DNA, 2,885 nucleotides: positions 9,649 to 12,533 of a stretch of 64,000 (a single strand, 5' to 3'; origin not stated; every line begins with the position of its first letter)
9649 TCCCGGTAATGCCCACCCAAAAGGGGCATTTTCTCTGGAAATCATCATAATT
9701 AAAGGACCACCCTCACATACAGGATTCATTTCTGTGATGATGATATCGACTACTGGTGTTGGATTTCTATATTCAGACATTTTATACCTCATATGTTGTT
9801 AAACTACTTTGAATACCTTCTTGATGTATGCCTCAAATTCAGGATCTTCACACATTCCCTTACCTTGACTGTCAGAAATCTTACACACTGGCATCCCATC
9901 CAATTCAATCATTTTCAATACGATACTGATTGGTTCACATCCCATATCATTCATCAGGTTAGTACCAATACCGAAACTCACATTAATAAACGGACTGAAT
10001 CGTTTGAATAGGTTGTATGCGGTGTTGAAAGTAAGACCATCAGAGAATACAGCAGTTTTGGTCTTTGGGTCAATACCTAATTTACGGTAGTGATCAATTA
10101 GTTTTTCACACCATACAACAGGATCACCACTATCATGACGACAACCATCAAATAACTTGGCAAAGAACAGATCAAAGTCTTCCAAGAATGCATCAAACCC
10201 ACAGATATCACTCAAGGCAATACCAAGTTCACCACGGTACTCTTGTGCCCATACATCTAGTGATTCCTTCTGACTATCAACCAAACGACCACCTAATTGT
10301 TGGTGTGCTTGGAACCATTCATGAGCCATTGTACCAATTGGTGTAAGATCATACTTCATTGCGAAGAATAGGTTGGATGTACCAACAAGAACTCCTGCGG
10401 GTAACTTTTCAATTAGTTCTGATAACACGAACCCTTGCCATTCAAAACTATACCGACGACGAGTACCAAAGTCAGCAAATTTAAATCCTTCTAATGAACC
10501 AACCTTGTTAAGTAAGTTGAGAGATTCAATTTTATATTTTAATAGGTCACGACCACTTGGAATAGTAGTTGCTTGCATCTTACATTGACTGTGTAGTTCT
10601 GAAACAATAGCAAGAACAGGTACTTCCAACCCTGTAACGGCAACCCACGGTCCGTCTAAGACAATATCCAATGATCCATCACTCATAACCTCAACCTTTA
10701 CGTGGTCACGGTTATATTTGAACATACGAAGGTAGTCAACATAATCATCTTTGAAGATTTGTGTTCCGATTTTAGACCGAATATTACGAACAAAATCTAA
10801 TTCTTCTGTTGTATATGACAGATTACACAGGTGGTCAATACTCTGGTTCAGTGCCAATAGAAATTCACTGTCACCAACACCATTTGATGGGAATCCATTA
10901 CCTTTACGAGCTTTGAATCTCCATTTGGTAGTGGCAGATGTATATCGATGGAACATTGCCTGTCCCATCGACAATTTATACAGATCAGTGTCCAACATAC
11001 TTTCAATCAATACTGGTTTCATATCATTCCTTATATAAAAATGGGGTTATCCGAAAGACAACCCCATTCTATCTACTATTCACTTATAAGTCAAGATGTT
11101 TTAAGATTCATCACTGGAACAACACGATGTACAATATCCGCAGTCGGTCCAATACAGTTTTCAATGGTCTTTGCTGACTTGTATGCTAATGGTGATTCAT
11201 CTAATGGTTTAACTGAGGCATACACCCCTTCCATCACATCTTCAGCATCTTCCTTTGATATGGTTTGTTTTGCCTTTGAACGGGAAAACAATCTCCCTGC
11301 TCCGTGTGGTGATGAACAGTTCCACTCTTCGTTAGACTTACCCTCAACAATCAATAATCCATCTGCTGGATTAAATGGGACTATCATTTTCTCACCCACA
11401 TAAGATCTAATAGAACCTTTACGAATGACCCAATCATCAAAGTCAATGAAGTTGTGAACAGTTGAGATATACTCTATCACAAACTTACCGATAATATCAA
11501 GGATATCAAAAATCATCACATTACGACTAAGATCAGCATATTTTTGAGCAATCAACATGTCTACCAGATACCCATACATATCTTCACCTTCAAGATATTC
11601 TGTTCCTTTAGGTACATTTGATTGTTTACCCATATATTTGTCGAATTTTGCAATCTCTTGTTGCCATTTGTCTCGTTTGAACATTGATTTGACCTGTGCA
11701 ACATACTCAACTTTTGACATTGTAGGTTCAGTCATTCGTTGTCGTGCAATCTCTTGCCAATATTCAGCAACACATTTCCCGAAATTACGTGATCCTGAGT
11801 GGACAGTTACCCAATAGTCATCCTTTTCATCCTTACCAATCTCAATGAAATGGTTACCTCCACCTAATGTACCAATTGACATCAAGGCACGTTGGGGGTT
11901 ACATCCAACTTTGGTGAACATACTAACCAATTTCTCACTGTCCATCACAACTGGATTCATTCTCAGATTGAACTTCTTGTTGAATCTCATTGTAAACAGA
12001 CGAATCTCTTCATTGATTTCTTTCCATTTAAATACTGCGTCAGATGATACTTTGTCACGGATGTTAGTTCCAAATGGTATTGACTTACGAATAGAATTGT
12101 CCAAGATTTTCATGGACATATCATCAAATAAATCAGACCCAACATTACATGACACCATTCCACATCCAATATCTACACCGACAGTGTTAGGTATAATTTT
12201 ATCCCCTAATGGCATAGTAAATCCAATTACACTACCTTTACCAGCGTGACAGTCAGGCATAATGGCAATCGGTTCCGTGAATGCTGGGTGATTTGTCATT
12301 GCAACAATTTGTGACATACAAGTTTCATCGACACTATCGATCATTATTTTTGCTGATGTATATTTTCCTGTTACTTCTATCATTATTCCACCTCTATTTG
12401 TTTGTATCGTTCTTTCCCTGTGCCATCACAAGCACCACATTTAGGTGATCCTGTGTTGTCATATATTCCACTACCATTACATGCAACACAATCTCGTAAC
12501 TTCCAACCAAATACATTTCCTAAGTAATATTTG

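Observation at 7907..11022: Deamidating NAD+ salvage operon (pncB-Nudix-nadE-pncA), a candidate third phage NAD-reconstitution route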

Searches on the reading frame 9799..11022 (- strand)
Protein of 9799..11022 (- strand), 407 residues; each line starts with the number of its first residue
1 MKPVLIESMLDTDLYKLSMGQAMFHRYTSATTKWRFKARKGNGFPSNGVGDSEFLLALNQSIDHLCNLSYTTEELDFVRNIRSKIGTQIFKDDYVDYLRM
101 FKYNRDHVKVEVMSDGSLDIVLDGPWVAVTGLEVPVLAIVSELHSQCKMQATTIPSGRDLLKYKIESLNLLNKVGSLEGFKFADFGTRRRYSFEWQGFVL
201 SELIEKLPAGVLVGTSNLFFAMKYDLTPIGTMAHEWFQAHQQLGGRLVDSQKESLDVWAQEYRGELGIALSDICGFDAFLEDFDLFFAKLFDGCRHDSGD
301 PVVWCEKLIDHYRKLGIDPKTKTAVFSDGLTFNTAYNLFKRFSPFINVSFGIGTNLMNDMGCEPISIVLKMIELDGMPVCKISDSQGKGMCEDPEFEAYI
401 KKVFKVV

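Call 3: search_protein_families(library=pfam, proteins=[window:9799-11022:-], max_evalue=0.01)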
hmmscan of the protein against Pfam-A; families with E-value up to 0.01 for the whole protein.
window:9799-11022:- (407 aa): 2 families
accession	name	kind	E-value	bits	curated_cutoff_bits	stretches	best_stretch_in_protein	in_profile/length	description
PF04095.22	NAPRTase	-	1.5e-75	254.5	20.8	1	180-406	1-237/239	Nicotinate phosphoribosyltransferase (NAPRTase) family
PF17767.7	NAPRTase_N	-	2.7e-26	92.8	32.6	1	10-141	1-125/125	Nicotinate phosphoribosyltransferase (NAPRTase) N-terminal domain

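Call 4: search_protein_families(library=ncbifam, proteins=[window:9799-11022:-], max_evalue=0.01)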
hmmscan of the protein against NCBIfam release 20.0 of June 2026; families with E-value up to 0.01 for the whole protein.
window:9799-11022:- (407 aa): 8 families
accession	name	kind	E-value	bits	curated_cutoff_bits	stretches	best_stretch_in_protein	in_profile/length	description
NF003704.0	PRK05321.1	subfamily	2.9e-144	481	379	1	4-406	8-391/398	nicotinate phosphoribosyltransferase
TIGR01514.1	NAPRTase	equivalog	4.2e-123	411.3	269.55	1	6-406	2-398/399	nicotinate phosphoribosyltransferase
TIGR01513.1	NAPRTase_put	equivalog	2.9e-20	72.6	297.4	2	182-389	147-343/452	nicotinate phosphoribosyltransferase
NF006696.0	PRK09243.1-3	equivalog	1.1e-18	67.1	503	2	181-385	157-348/451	nicotinate phosphoribosyltransferase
NF006695.0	PRK09243.1-2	equivalog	5.7e-14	51.6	469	2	212-389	179-354/480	nicotinate phosphoribosyltransferase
NF009131.0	PRK12484.1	equivalog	8.3e-11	41.2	330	1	212-384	178-342/455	nicotinate phosphoribosyltransferase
NF006698.0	PRK09243.1-5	equivalog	4e-07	29.2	531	1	213-385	188-345/440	nicotinate phosphoribosyltransferase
NF006694.0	PRK09243.1-1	equivalog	2.8e-06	26.2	663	1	9-242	8-210/485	nicotinate phosphoribosyltransferase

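Call 14: search_dna_similar(query=window:9799-11022:-, collection=phages, mode=protein, max_rows=40)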
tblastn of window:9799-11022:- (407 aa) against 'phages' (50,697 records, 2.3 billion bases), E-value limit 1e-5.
Records with a match: 14; places in all: 14; records where one place covers at least 80% of the query: 13.
Best place of each record, by identity: <60% 14.
By first word of the organism name: uncultured 4; Bacteriophage 4; Acinetobacter 2; Agrobacterium 2; Moraxella 1; Sinorhizobium 1.
By host as written in the record: - 10; Agrobacterium tumefaciens C58 2; Moraxella catarrhalis 1; Sinohrizobium meliloti NRRL L-50 1.
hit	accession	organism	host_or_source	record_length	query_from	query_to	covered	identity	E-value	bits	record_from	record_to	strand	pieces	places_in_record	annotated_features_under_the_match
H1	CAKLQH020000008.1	Acinetobacter phage MD-2021a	not known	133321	1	406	100%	46.1%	3e-96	320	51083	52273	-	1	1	pncB: nicotinate phosphoribosyltransferase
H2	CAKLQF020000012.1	Acinetobacter phage MD-2021a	not known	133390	1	406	100%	46.1%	3e-96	320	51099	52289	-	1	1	pncB: nicotinate phosphoribosyltransferase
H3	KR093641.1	Moraxella phage Mcat17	Moraxella catarrhalis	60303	5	406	99%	43.9%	1e-89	301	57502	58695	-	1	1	none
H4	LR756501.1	uncultured phage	metagenomic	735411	2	406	100%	39.1%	1e-60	218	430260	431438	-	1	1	record has no annotation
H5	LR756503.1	uncultured phage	metagenomic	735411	2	406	100%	39.1%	1e-60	218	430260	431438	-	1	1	record has no annotation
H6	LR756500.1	uncultured phage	metagenomic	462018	3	397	97%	38.3%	1e-62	223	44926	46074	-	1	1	record has no annotation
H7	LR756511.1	uncultured phage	metagenomic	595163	5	388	94%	37.4%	2e-54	199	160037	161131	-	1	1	record has no annotation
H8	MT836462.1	Bacteriophage sp.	human fecal samples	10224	4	398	97%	35.5%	7e-52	192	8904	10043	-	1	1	record has no annotation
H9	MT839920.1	Bacteriophage sp.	human fecal samples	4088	2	388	95%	35.6%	8e-55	200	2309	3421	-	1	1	record has no annotation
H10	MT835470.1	Bacteriophage sp.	human fecal samples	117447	2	403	99%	33.3%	5e-50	187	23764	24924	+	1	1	record has no annotation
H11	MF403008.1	Agrobacterium phage Atu_ph07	Agrobacterium tumefaciens C58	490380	5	404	98%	32.9%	3e-46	176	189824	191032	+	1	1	nicotinate phosphoribosyltransferase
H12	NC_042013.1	Agrobacterium phage Atu_ph07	Agrobacterium tumefaciens C58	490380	5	404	98%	32.9%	3e-46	176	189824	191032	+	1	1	nicotinate phosphoribosyltransferase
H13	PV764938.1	Sinorhizobium phage Phosso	Sinohrizobium meliloti NRRL L-50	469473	5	404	98%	32.9%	4e-44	169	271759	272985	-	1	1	nicotinate phosphoribosyltransferase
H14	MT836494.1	Bacteriophage sp.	human fecal samples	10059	12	236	55%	24.9%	4e-6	55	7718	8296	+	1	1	record has no annotation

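Call 15: find_related_loci(query=window:9799-11022:-, collection=viral_contigs, flank=10000)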
Query window:9799-11022:- (407 aa) in viral_contigs; peptide patterns used: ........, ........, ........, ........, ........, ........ (x = any residue, [..] = any of these).
6 stretches matched a pattern; 6 encode a relative of the query (tblastn E <= 1e-3); 6 distinct loci.
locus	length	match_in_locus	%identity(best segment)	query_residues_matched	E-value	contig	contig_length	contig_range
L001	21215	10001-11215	70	1-406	0e+0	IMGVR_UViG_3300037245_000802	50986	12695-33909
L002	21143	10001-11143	50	4-404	2e-126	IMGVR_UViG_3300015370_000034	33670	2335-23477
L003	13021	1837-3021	49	2-406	1e-119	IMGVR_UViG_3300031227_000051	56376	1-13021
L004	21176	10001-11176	47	5-406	3e-112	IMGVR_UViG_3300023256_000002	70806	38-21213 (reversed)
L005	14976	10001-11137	51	5-396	1e-119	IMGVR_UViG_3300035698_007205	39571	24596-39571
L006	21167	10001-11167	47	5-406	2e-114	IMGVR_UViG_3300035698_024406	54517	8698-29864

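Call 22: find_encoding_contigs(protein=window:9799-11022:-, flank=10000, max_places=6)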
Protein window:9799-11022:- (407 aa): 9 contigs read that carry it; 5 places shown.
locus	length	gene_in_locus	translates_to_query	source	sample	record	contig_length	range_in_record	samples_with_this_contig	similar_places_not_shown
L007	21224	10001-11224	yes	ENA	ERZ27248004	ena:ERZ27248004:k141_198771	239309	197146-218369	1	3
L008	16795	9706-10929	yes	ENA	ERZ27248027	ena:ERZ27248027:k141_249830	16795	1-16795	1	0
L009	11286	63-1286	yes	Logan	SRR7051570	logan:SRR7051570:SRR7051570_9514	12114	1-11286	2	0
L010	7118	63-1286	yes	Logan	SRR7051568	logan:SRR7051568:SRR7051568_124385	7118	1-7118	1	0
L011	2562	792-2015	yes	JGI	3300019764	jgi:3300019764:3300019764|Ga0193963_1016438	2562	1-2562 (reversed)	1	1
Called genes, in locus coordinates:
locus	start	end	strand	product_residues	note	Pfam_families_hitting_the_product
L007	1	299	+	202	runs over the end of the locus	PF25680:Mom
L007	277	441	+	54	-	-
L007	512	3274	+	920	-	PF03104:DNA_pol_B_exo1, PF00136:DNA_pol_B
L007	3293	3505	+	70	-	-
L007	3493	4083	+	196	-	PF25176:DUF7831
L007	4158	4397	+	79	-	-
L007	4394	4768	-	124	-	-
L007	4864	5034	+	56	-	PF23768:DUF7167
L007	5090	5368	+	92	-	-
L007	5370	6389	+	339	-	-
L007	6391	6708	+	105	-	-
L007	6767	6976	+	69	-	-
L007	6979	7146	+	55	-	-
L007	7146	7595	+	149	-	-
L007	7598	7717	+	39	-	-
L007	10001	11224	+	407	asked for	PF17767:NAPRTase_N, PF04095:NAPRTase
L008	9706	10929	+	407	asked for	PF17767:NAPRTase_N, PF04095:NAPRTase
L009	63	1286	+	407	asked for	PF17767:NAPRTase_N, PF04095:NAPRTase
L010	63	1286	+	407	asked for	PF17767:NAPRTase_N, PF04095:NAPRTase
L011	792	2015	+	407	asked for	PF17767:NAPRTase_N, PF04095:NAPRTase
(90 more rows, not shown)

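Call 34: search_solved_structures(query=window:9799-11022:-, max_evalue=0.00001, show_alignments=1)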
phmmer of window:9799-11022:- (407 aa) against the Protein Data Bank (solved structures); distinct sequences matched with E-value up to 0.00001: 6.
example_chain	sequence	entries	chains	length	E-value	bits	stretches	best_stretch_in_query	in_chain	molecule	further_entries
1yir_A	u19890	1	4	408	1.1e-111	376.8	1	5-406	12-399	Nicotinate phosphoribosyltransferase 2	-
3os4_A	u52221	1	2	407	3.7e-93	315.9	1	5-405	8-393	Nicotinate phosphoribosyltransferase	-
4hl7_A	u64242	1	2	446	1.3e-73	251.5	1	2-406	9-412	Nicotinate phosphoribosyltransferase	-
2im5_A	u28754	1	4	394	1.4e-52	182.3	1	5-392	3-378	Nicotinate phosphoribosyltransferase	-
1ybe_A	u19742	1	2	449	2.2e-50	175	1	5-401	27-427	Nicotinate phosphoribosyltransferase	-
1vlp_A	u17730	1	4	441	3.8e-45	157.7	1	4-394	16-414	nicotinate phosphoribosyltransferase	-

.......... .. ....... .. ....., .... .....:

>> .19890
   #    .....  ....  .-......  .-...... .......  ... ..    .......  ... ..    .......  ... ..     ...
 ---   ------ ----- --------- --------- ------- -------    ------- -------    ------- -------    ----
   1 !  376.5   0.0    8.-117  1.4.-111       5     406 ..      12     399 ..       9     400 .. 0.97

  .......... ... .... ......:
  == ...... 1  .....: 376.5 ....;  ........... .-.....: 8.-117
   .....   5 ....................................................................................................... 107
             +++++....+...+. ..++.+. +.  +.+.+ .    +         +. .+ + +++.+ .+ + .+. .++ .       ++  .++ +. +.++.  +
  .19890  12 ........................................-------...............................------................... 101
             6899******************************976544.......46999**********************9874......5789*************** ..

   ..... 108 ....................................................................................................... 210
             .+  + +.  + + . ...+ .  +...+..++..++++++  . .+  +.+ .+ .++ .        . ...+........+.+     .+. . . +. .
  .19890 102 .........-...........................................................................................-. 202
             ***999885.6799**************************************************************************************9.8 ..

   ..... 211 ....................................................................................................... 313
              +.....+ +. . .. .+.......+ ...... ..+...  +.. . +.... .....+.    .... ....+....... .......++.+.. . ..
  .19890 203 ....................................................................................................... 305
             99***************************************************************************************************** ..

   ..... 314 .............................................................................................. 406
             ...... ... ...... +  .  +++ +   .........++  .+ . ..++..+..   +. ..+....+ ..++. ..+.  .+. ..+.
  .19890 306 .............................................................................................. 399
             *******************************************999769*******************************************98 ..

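Call 39: find_related_loci(query=A1, collection=viral_contigs, flank=10000)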
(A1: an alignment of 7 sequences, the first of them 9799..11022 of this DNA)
Query A1 (407 aa) in viral_contigs; peptide patterns used: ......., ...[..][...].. (x = any residue, [..] = any of these).
275 stretches matched a pattern; 237 encode a relative of the query (tblastn E <= 1e-3); the best 80 are kept; 80 distinct loci.
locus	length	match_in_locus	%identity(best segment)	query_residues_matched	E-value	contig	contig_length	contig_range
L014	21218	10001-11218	71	1-406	0e+0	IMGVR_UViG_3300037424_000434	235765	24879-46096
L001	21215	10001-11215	70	1-406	0e+0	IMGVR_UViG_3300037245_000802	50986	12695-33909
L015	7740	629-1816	52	4-406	1e-133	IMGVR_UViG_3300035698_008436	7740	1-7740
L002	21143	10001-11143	50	4-404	2e-125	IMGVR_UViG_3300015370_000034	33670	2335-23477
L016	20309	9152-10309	47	5-406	5e-121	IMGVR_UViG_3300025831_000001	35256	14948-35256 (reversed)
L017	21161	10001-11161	50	5-406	1e-119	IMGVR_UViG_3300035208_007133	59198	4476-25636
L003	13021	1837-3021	49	2-406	1e-118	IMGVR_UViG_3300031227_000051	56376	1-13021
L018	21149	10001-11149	47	5-404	6e-117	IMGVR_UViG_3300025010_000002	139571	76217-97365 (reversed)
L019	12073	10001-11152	47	4-407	5e-115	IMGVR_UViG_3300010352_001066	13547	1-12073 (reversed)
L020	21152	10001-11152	49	5-406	3e-113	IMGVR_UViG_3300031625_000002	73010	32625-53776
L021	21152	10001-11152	49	5-406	3e-113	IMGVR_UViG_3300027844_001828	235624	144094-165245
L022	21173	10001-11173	47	5-406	7e-113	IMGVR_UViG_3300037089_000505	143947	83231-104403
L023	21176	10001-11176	48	1-404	4e-117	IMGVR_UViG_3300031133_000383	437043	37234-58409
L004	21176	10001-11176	47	5-406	3e-111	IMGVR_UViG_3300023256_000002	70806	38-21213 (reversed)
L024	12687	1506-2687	47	2-405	1e-110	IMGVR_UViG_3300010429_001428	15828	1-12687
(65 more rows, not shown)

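Call 44: search_protein_families(library=phrogs, proteins=[window:9799-11022:-], max_evalue=0.001)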
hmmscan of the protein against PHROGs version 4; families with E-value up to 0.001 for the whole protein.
window:9799-11022:- (407 aa): 1 family
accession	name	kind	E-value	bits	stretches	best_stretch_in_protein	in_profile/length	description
phrog_448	-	other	3.9e-17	63.3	1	6-374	13-414/500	nicotinamide phosphoribosyl transferase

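Call 67: get_annotated_region(hit=H11, flank=6000)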
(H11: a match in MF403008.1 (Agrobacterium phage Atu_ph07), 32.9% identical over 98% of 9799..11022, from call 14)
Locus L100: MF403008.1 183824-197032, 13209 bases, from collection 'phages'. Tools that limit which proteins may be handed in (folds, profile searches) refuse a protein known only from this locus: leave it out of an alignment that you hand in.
description: Agrobacterium phage Atu_ph07, complete genome.
organism: Agrobacterium phage Atu_ph07 (NCBI taxid 2024264)
taxonomy: Viruses; Duplodnaviria; Heunggongvirae; Uroviricota; Caudoviricetes; Polybotosvirus; Polybotosvirus Atuph07
host: Agrobacterium tumefaciens C58; source: -; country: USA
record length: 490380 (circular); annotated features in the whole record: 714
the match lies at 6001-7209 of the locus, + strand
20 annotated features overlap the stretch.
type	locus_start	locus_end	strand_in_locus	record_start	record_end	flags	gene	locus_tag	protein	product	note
CDS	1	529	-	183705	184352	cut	-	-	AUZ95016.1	hypothetical protein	-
CDS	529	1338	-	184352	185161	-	-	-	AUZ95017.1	adenine-specific methyltransferase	-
CDS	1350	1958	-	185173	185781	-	-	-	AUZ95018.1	hypothetical protein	-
CDS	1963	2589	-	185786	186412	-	-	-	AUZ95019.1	hypothetical protein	-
CDS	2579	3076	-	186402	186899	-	-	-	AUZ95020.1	ADP-ribose pyrophosphatase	-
CDS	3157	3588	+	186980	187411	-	-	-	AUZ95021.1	hypothetical protein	-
CDS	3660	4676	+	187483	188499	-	-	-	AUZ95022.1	EF hand domain/PKD domain protein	-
CDS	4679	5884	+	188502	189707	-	-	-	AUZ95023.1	hypothetical protein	-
CDS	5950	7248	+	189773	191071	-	-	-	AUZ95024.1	nicotinate phosphoribosyltransferase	-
CDS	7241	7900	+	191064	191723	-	-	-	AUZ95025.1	hypothetical protein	-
CDS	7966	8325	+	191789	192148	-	-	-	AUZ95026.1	hypothetical protein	-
CDS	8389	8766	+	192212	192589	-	-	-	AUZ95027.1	hypothetical protein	-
CDS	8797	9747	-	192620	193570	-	-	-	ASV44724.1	thymidylate synthase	thymidylate synthase thyX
CDS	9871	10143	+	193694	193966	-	-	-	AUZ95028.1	hypothetical protein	-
CDS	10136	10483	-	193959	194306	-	-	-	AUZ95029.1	hypothetical protein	-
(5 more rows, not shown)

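Call 68: get_annotated_region(hit=H1, flank=6000)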
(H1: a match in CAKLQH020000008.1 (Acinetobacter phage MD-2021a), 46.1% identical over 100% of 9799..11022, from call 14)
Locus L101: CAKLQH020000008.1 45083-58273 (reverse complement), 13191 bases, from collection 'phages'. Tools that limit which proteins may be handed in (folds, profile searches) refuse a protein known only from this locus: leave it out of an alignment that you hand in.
description: Acinetobacter phage MD-2021a strain 5899STDY8049191 genome assembly, contig: ERS3583567SCcontig000008, whole genome shotgun sequence.
organism: Acinetobacter phage MD-2021a (NCBI taxid 2899278)
taxonomy: Viruses; Duplodnaviria; Heunggongvirae; Uroviricota; Caudoviricetes
host: -; source: not known; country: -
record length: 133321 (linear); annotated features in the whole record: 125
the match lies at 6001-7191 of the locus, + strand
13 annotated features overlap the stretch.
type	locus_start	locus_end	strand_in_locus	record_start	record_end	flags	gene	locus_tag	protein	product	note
CDS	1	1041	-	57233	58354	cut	ribB_2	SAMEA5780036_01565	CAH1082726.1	3,4-dihydroxy-2-butanone 4-phosphate synthase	-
CDS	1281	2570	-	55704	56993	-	-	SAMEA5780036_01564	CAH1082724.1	Uncharacterised protein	-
CDS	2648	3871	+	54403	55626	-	serB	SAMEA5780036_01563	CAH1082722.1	phosphoserine phosphatase SerB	-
CDS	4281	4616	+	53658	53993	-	-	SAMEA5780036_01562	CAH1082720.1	Uncharacterised protein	-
CDS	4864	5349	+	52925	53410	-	-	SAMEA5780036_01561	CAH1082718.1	Uncharacterised protein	-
CDS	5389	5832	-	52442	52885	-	dtd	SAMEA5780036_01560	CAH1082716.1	D-tyrosyl-tRNA(Tyr) deacylase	-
CDS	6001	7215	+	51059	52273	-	pncB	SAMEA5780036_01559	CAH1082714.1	nicotinate phosphoribosyltransferase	-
CDS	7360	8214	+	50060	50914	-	sseA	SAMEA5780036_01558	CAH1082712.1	3-mercaptopyruvate sulfurtransferase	-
CDS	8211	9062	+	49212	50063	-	psd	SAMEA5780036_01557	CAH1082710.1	phosphatidylserine decarboxylase proenzyme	-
CDS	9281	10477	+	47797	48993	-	-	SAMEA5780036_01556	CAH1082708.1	secretory lipase family protein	-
CDS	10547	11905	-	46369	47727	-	phoR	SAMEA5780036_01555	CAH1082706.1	phosphate regulon sensor protein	-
CDS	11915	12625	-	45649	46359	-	phoB_3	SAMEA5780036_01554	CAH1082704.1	phosphate regulon two-component system, response regulator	-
CDS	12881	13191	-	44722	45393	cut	-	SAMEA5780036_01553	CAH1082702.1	DNA-binding transcriptional regulator EnvR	-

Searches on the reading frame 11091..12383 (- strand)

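Call 3: search_protein_families(library=pfam, proteins=[window:11091-12383:-], max_evalue=0.01)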
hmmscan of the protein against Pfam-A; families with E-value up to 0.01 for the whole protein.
window:11091-12383:- (430 aa): 1 family
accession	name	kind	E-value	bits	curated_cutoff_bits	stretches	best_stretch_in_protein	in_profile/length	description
PF01139.22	RtcB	-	1.4e-55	189.7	27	1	25-428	1-425/426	tRNA-splicing ligase RtcB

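Call 4: search_protein_families(library=ncbifam, proteins=[window:11091-12383:-], max_evalue=0.01)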
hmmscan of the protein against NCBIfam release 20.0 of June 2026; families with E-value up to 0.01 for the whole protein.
window:11091-12383:- (430 aa): 4 families
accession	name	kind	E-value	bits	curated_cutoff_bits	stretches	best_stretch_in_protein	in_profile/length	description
NF052663.1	RtcB_rel_intein2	exception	2.9e-38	132.1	1050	3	268-421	449-615/626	intein-containing RctB family protein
NF007153.0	PRK09588.1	equivalog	3.5e-28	98.7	407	3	266-429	195-373/379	RNA ligase RtcB family protein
TIGR03073.1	release_rtcB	hypoth_equivalog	4.1e-17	62.2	271.8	3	20-78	13-70/356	RNA ligase RtcB family protein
NF038162.1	RtcB_rel_intein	exception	1.9e-10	39.4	1150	1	4-80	22-101/961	intein-containing RtcB family protein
